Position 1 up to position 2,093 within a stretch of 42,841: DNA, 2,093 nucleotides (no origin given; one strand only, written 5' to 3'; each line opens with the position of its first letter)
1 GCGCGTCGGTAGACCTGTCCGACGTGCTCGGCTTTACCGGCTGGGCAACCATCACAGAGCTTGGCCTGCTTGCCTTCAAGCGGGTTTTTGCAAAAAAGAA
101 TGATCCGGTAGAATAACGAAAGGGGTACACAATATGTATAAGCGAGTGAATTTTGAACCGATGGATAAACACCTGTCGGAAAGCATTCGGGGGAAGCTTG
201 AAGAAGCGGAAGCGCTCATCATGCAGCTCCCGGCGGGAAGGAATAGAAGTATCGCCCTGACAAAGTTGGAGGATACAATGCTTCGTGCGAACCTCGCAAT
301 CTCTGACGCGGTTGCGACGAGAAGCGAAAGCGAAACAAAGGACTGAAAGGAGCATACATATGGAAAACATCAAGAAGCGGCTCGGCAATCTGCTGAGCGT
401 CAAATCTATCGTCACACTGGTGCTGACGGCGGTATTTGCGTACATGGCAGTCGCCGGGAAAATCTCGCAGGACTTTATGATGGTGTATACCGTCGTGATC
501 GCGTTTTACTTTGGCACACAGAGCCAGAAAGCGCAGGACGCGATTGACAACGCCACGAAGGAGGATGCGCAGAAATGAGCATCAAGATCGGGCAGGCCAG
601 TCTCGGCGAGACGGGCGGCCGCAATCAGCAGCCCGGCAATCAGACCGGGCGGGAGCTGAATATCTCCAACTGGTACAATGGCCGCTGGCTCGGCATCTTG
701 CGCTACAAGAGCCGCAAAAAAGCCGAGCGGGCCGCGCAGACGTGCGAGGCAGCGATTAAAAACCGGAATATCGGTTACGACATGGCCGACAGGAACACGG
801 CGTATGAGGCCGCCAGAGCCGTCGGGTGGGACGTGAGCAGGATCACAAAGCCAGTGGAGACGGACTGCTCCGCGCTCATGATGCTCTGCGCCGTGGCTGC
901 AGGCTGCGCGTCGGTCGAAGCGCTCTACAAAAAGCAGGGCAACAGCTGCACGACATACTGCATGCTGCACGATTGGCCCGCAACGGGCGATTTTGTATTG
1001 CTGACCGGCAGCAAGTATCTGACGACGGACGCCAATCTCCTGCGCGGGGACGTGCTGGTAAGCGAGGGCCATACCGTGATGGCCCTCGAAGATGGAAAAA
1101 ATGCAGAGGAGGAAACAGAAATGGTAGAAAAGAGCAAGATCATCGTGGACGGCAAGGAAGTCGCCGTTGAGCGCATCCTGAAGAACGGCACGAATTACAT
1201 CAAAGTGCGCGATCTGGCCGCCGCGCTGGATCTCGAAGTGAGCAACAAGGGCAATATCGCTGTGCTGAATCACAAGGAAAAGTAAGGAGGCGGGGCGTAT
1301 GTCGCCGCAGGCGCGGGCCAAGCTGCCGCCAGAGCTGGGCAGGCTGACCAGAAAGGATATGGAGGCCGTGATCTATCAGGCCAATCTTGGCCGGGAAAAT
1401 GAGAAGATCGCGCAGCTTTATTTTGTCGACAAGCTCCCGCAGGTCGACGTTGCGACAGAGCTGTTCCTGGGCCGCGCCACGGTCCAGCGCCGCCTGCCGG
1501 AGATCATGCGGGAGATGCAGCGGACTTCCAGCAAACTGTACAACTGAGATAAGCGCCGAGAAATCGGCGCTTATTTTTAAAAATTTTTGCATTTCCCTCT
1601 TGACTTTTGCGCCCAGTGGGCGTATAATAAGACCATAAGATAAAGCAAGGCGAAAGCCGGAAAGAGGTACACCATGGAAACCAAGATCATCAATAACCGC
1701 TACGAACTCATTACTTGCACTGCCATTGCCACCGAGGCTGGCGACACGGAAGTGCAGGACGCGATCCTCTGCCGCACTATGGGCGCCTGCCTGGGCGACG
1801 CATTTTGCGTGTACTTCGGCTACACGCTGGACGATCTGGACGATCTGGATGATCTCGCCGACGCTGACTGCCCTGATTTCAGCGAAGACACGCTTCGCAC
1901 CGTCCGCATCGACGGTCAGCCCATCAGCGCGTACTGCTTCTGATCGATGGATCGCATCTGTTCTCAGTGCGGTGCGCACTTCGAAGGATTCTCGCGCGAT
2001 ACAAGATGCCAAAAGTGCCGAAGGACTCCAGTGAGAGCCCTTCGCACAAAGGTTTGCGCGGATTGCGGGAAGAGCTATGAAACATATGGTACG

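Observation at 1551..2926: acr/aca-like operon: acidic small protein, multi-zinc-ribbon protein and a terminal HTH behind a palindrome-bearing strong promoter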

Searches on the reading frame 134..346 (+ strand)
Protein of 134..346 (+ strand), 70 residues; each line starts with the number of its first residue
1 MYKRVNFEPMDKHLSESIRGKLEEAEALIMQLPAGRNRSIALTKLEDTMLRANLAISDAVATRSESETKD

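Call 97: search_protein_families(library=pfam, proteins=[window:134-346:+], max_evalue=0.01)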
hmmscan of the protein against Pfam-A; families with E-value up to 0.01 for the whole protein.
window:134-346:+ (70 aa): 1 family
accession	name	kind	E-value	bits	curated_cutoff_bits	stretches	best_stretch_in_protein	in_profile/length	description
PF24729.2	Acb2_Tad1_hairpin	-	2.8e-08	34.3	27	1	14-56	12-56/58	Acb2/Tad1, hairpin domain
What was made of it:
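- An Acb2/Tad1-family gene lies 1.3 kb upstream (call 97).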

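Call 98: search_solved_structures(query=window:134-346:+, max_evalue=1, show_alignments=1)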
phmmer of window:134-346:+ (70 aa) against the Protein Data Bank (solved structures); distinct sequences matched with E-value up to 1: 2.
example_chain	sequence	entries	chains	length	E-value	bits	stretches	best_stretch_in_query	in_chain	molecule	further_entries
9ptq_A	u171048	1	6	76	0.043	17.5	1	19-56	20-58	Acb2 homolog 43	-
2qho_B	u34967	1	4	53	0.77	13.6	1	32-62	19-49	E3 ubiquitin-protein ligase EDD1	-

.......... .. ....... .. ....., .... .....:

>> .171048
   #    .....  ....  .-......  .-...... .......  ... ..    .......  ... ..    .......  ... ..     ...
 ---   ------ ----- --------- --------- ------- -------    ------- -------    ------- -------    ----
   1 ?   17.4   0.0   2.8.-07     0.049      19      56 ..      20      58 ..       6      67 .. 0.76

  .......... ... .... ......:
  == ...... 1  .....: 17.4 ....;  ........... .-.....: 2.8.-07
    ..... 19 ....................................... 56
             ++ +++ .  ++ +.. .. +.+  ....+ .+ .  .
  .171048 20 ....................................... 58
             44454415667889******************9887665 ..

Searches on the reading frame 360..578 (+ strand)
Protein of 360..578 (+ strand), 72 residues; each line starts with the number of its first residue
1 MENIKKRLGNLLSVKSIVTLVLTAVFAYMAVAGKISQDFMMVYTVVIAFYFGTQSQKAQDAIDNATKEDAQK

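Call 97: search_protein_families(library=pfam, proteins=[window:360-578:+], max_evalue=0.01)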
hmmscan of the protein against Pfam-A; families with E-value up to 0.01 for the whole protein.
window:360-578:+ (72 aa): 1 family
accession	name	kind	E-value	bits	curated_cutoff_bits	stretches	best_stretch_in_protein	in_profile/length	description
PF10840.13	DUF2645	-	0.0069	17.4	25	1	9-52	45-88/98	Protein of unknown function (DUF2645)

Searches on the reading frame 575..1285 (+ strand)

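Call 6: search_protein_families(library=pfam, proteins=[window:575-1285:+], max_evalue=1)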
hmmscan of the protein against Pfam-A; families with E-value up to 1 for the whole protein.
window:575-1285:+ (236 aa): 2 families
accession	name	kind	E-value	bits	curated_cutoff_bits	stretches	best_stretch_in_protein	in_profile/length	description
PF25309.1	ELLD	-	1.2e-59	201.6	27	1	5-176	1-174/175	Endolysin-like domain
PF07833.16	Cu_amine_oxidN1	-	0.13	12.7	24.2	1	184-226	57-101/108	Copper amine oxidase N-terminal domain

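Call 7: search_protein_families(library=phrogs, proteins=[window:575-1285:+], max_evalue=0.1)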
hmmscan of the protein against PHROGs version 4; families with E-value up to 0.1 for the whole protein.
window:575-1285:+ (236 aa): 3 families
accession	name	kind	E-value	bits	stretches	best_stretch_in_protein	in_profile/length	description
phrog_14030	-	unknown function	3.2e-55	188.4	1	1-182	1-181/273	-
phrog_32635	-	unknown function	0.02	15.1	0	8-50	125-167/318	-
phrog_2593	-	transcription regulation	0.096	13.4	0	187-234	21-69/255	anti-repressor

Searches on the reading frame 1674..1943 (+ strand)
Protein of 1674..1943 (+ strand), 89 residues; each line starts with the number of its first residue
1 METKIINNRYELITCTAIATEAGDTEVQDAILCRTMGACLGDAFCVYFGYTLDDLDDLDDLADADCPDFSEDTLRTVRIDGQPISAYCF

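Call 6: search_protein_families(library=pfam, proteins=[window:1674-1943:+], max_evalue=1)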
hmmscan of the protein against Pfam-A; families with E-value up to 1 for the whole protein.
window:1674-1943:+ (89 aa): 0 families

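Call 7: search_protein_families(library=phrogs, proteins=[window:1674-1943:+], max_evalue=0.1)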
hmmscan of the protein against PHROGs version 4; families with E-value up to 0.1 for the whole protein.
window:1674-1943:+ (89 aa): 0 families

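Call 39: find_homologous_proteins(query=window:1674-1943:+)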
Query window:1674-1943:+ (89 aa): 35 proteins with E <= 0.001 among 39 candidates.
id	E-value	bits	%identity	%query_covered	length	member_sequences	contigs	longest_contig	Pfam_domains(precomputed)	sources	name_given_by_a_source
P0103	1.1e-51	190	98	100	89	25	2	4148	-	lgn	-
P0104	4.5e-51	188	98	100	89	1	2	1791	-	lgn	-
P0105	8.4e-51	187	98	100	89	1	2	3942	-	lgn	-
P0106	1.4e-45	171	91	100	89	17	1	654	-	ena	-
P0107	5.1e-45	169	90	100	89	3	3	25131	-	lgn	-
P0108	7.9e-43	162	85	100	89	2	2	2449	-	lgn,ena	-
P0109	1.5e-42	161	87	100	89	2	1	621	-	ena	-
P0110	2.8e-42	160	89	100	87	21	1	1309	-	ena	-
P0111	7.6e-41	156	84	100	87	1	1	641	-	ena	-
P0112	2.9e-39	151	82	100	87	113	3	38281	-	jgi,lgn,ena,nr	jgi:hypothetical protein|nr:MAG TPA: hypothetical protein [Caudoviricetes sp.]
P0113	3.4e-37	144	79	100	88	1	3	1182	-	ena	-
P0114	4.7e-36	140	78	100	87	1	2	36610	-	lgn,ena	-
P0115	6.3e-36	140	76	100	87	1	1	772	-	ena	-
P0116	7.3e-35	136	73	100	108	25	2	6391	-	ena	-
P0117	8.2e-35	136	79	98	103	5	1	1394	-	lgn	-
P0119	3.4e-31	125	73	100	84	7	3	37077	-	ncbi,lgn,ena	-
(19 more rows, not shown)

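Call 58: search_protein_families(library=padloc, proteins=[window:1674-1943:+], max_evalue=0.1)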
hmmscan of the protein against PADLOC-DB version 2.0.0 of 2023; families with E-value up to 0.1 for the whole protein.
window:1674-1943:+ (89 aa): 0 families

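Call 60: predict_structure(alignment_id=A4)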
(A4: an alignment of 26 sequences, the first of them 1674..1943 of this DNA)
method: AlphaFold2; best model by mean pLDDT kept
length: 89 residues; sequences in the alignment: 26
mean_pLDDT: 78.2   pTM: 0.65
mean pLDDT of the five models: 78.2, 77.5, 77.4, 72.0, 71.3
residues with pLDDT >= 90: 0; 70-90: 77; 50-70: 12; < 50: 0
segments of 3 or more residues with pLDDT < 50: none
pLDDT, mean of each block of 10 residues (from residue 1): 84 87 85 75 71 80 75 80 66
secondary structure, 60 per line:
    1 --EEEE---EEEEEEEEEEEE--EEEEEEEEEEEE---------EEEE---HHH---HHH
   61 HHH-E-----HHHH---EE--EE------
elements in order: E3-6 E10-21 E24-35 E45-48 H58-63 H71-74
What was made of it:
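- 1674..1943 (+): acid89: an 89-aa acidic ORFan (pI 4.05) in the variable first-gene slot. It is a candidate inhibitor. The AF2 model has pLDDT 78 and is beta-rich (call 60).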

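Call 64: fold_search(model_id=the predicted structure, library=pdb)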
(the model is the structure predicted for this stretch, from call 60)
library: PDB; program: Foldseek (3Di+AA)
matches with E <= 10: 228; with E <= 0.001: 0
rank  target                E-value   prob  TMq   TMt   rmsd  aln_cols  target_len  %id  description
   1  2bbh                  9.9e-01  0.35  0.29  0.13   2.5        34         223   15  X-ray structure of T.maritima CorA soluble domain (released 2005-12-13)
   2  8tmn_C                1.6e+00  0.18  0.30  0.10   9.3        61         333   11  Cryo-EM structure of magnesium depleted CorA in complex with conformation-specific synthetic antibody C18, State MGD-1 (released 2025-02-12)
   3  3jcg_B                1.7e+00  0.16  0.27  0.09   6.2        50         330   14  Cryo-EM structure of the magnesium channel CorA in the magnesium-free, asymmetric open state I (released 2016-02-17)
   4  1oqj_B                1.7e+00  0.09  0.26  0.26   7.6        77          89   21  Crystal structure of the SAND domain from glucocorticoid modulatory element binding protein-1 (GMEB1) (released 2003-11-11)
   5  5jtg_B                1.8e+00  0.25  0.26  0.09   3.0        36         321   14  Crystal structure of Thermotoga maritima mutant D89K/D253K (released 2017-01-25)
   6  5jtg_E                1.8e+00  0.23  0.26  0.09   3.1        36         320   14  Crystal structure of Thermotoga maritima mutant D89K/D253K (released 2017-01-25)
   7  8tmb_A                1.8e+00  0.23  0.26  0.09   3.0        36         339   14  Cryo-EM structure of CorA in complex with conformation-specific synthetic antibody C12 and 20 mM MgCl2, State MG20-1 (released 2025-02-12)
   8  8tmj_B                1.8e+00  0.21  0.26  0.08   3.0        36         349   14  Cryo-EM structure of CorA in complex with conformation-specific synthetic antibody C18 and 100 uM MgCl2, State MG0.1-2 (released 2025-02-12)
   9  6zgm                  1.9e+00  0.08  0.17  0.09   6.6        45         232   11  Crystal Structure of the VIM-2 Acquired Metallo-beta-Lactamase in Complex with the thiazolecarboxylate inhibitor ANT2681 (released 2020-09-02)
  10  8tmc_B                2.0e+00  0.20  0.25  0.08   3.5        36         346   14  Cryo-EM structure of CorA in complex with conformation-specific synthetic antibody C12 and 20 mM MgCl2, State MG20-2 (released 2025-02-12)
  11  2iub_C                2.1e+00  0.21  0.25  0.09   3.2        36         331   14  Crystal structure of a divalent metal ion transporter CorA at 2.9 A resolution. (released 2006-08-03)
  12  8tmc_A                2.1e+00  0.20  0.26  0.08   3.0        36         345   14  Cryo-EM structure of CorA in complex with conformation-specific synthetic antibody C12 and 20 mM MgCl2, State MG20-2 (released 2025-02-12)
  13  5o7n_A                2.1e+00  0.09  0.20  0.10   6.4        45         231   13  Beta-lactamase VIM-2 in complex with (2R)-1-(2-Benzyl-3-mercaptopropanoyl)piperidine-2-carboxylic acid (released 2018-06-20)
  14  4d1w                  2.1e+00  0.08  0.18  0.10   6.1        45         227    7  A H224Y mutant for VIM-7 from Pseudomonas aeruginosa (released 2014-06-25)
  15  5jtg_C                2.2e+00  0.20  0.26  0.09   3.2        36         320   14  Crystal structure of Thermotoga maritima mutant D89K/D253K (released 2017-01-25)
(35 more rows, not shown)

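Call 68: fold_search(model_id=the predicted structure, library=viral)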
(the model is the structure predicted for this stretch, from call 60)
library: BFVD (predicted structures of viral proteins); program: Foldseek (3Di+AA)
matches with E <= 10: 322; with E <= 0.001: 1
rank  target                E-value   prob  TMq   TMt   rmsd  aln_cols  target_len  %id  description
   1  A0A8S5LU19            2.8e-08  1.00  0.55  0.56   6.5        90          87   81  Uncharacterized protein [Siphoviridae sp. ctOIB27]
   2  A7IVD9                8.2e-01  0.28  0.30  0.23   6.4        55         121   11  Uncharacterized protein m759L [Paramecium bursaria Chlorella virus MT325]
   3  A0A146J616            1.0e+00  0.08  0.17  0.03   7.9        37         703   16  (no name in the UniProt tables at hand)
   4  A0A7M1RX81            1.3e+00  0.15  0.30  0.31   7.9        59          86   17  Uncharacterized protein [uncultured phage cr110_1]
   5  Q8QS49                1.4e+00  0.07  0.25  0.14  11.6        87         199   11  Membrane glycoprotein UL40 [Panine betaherpesvirus 2]
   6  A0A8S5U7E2            1.6e+00  0.25  0.26  0.06   1.5        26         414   27  Hydrolase [Podoviridae sp. ctDd04]
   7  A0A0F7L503            1.6e+00  0.08  0.24  0.32   7.9        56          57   14  Uncharacterized protein [uncultured marine virus]
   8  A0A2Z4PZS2            1.6e+00  0.06  0.15  0.05  10.9        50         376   12  Uncharacterized protein [Escherichia phage phi G17]
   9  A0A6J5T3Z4            1.9e+00  0.30  0.37  0.37   3.7        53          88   15  Uncharacterized protein [uncultured Caudovirales phage]
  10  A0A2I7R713            1.9e+00  0.12  0.25  0.24   3.6        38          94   21  (no name in the UniProt tables at hand)
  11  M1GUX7                1.9e+00  0.12  0.30  0.12  12.1        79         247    9  Non-structural protein NS2 (Fragment) [Orbivirus JKT-8132]
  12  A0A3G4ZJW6            1.9e+00  0.08  0.20  0.03   6.8        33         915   15  Ubiquitin carboxyl-terminal hydrolase [Terrestrivirus sp.]
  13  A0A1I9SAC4            2.1e+00  0.15  0.26  0.18   5.1        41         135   15  Uncharacterized protein [Rhodococcus phage Weasels2]
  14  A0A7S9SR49            2.1e+00  0.03  0.18  0.18  10.7        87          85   13  (no name in the UniProt tables at hand)
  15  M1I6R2                2.2e+00  0.14  0.31  0.20  10.9        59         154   17  (no name in the UniProt tables at hand)
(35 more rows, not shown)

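Call 69: search_solved_structures(query=A4, max_evalue=1)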
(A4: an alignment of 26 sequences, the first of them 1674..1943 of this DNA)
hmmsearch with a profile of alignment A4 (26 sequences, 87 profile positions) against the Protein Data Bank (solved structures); distinct sequences matched with E-value up to 1: 0.
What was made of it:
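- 1674..1943 (+): A PDB profile search found nothing (call 69).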

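Call 85: search_protein_families(library=ncbifam, proteins=[window:1674-1943:+], max_evalue=0.1)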
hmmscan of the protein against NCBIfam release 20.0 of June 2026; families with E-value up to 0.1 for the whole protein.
window:1674-1943:+ (89 aa): 0 families

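Call 95: find_encoding_contigs(protein=P0119, flank=3000, max_places=4)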
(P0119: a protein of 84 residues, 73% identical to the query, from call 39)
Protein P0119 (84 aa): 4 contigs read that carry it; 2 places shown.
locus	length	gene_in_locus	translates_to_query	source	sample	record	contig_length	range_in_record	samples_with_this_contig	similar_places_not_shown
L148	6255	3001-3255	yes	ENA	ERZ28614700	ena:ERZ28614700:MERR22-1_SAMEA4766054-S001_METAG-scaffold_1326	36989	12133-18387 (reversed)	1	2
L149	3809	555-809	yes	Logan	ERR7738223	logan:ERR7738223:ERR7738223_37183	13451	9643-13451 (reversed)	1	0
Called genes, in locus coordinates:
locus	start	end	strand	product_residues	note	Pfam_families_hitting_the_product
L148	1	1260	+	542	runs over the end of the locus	PF00239:Resolvase, PF07508:Recombinase, PF13408:Zn_ribbon_recom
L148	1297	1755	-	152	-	PF25223:DUF7841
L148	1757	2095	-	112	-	-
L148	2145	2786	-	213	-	-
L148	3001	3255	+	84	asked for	-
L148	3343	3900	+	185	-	-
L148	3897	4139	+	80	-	-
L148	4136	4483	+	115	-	-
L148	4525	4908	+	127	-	-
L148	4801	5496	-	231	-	PF01510:Amidase_2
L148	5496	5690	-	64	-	PF16945:Phage_r1t_holin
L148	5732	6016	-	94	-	-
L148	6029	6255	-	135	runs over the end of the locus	-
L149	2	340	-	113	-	?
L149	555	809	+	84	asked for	-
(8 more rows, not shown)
